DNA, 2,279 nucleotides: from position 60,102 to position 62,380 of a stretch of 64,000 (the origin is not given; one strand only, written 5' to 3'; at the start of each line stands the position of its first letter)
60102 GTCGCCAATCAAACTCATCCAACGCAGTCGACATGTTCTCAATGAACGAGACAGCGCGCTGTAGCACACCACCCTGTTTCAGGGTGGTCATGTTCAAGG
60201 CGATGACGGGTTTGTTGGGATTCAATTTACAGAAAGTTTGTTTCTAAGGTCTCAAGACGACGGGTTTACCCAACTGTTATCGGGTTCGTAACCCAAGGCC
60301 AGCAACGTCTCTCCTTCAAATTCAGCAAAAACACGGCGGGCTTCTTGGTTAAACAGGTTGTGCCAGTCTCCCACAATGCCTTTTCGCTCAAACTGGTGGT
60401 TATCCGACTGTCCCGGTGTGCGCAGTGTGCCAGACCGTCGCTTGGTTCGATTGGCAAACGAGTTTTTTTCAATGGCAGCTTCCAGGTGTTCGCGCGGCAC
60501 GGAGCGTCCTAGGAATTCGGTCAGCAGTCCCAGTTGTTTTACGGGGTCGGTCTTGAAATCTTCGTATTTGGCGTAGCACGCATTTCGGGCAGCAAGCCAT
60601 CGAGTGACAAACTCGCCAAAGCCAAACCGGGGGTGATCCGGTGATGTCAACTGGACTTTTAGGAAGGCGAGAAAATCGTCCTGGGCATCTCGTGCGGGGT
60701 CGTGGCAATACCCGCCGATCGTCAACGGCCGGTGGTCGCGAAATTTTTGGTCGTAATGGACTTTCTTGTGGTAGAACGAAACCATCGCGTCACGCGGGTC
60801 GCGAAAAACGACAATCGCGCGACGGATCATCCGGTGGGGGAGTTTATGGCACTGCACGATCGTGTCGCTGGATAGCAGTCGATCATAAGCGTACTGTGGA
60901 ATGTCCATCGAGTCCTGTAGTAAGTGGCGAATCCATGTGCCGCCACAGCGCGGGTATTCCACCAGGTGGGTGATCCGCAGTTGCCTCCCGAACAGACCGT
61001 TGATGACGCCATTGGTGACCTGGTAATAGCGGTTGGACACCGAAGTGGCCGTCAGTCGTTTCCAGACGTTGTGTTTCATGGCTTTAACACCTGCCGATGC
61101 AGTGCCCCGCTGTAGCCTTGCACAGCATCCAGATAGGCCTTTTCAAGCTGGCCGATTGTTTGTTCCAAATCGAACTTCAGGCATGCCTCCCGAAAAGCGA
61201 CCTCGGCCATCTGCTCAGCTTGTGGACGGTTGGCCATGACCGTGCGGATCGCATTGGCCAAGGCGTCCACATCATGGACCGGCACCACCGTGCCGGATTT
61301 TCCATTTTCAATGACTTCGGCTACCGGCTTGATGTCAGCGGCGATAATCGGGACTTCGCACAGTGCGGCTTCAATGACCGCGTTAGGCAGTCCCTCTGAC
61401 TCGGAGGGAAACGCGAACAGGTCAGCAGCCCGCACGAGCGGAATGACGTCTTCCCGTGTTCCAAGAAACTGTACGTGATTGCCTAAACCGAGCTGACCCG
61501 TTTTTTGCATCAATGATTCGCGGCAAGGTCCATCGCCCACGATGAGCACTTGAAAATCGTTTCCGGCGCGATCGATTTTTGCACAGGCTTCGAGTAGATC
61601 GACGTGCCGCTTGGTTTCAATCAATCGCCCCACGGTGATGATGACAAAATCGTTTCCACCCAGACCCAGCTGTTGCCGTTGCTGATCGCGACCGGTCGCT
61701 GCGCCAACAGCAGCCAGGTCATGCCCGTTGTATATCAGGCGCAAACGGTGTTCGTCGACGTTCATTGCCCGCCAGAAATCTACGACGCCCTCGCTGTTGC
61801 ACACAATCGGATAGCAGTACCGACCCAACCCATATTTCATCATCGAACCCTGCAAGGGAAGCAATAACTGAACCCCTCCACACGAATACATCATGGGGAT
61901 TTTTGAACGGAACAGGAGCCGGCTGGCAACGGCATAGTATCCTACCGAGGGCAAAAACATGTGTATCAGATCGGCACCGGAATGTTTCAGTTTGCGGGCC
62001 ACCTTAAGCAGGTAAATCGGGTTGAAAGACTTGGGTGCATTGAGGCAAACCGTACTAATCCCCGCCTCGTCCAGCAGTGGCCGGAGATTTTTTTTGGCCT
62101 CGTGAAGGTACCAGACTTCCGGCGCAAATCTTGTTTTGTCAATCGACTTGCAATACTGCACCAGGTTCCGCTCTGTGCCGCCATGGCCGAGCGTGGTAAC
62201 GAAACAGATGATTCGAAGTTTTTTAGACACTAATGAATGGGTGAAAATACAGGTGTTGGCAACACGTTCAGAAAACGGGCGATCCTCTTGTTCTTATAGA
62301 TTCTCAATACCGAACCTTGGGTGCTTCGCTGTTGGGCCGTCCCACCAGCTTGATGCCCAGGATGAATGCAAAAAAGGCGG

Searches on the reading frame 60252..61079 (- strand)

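Call 32: search_protein_families(library=pfam, proteins=[window:60252-61079:-], max_evalue=0.00001)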
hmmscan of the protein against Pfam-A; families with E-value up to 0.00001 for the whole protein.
window:60252-61079:- (275 aa): 1 family
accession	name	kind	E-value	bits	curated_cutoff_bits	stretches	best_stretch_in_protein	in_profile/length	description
PF00685.33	Sulfotransfer_1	-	8.2e-20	71.7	22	1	87-257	92-249/255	Sulfotransferase domain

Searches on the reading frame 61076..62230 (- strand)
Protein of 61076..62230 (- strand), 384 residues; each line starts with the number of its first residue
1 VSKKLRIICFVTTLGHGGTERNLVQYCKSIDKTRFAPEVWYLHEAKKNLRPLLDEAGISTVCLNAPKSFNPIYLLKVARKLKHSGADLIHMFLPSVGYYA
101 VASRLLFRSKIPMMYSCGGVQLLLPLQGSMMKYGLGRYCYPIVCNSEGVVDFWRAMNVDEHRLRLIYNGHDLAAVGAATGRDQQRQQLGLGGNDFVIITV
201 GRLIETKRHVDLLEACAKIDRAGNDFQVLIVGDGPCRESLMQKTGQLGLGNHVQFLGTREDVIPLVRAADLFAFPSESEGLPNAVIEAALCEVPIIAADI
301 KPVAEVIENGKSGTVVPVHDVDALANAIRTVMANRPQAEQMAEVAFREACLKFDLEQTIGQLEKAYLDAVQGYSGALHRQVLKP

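Call 32: search_protein_families(library=pfam, proteins=[window:61076-62230:-], max_evalue=0.00001)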
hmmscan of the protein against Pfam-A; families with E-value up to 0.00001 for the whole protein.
window:61076-62230:- (384 aa): 4 families
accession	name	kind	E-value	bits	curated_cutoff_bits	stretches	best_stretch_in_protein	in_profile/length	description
PF00534.26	Glycos_transf_1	-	9.4e-41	139.6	26.4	1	181-345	2-169/172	Glycosyl transferases group 1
PF13692.12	Glyco_trans_1_4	-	1.1e-34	120.2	27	1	195-334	2-142/142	Glycosyl transferases group 1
PF13439.12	Glyco_transf_4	-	2.5e-10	41.1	28.5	1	17-173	2-169/170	Glycosyltransferase Family 4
PF20706.3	GT4-conflict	-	5.7e-08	32.6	26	1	187-343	193-366/385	Family 4 Glycosyltransferase in conflict systems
